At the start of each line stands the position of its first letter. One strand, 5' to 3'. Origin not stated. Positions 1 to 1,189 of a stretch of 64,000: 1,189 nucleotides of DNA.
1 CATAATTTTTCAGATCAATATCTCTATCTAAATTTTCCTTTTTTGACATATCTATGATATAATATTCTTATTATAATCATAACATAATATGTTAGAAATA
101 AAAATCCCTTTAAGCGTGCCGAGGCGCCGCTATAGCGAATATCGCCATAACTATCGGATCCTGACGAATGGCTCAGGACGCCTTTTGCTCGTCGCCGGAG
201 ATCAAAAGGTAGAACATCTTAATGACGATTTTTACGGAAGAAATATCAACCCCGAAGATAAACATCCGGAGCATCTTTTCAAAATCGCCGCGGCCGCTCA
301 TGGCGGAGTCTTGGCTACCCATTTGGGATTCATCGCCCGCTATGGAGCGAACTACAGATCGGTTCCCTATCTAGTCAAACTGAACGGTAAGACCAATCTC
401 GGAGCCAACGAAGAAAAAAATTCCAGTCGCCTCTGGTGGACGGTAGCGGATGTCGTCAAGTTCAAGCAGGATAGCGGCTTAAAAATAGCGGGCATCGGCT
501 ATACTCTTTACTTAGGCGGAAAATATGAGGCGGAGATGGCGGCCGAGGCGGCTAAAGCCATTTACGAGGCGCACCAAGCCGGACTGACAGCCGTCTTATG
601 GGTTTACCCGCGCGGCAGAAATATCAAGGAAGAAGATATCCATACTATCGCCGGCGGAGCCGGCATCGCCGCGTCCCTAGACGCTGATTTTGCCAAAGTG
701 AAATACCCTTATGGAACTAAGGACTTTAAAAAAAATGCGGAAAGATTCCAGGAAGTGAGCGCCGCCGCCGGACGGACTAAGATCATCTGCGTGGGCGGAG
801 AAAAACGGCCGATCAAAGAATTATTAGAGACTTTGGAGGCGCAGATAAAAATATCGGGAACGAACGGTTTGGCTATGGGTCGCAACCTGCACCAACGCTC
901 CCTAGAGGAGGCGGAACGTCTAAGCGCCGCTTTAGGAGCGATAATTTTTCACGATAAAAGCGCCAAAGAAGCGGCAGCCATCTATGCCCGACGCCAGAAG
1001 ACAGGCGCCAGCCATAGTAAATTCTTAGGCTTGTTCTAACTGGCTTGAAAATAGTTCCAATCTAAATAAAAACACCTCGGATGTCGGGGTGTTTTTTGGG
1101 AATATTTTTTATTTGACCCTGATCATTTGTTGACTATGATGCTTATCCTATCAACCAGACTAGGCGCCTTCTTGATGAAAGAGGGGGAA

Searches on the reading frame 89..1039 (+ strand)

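Call 21: search_protein_families(library=pfam, proteins=[window:89-1039:+], max_evalue=0.0001)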
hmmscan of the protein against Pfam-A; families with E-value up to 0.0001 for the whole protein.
window:89-1039:+ (316 aa): 1 family
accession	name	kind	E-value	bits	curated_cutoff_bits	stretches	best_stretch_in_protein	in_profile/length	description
PF01791.15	DeoC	-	5.1e-37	128.1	23.8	1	33-269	2-228/229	DeoC/LacD family aldolase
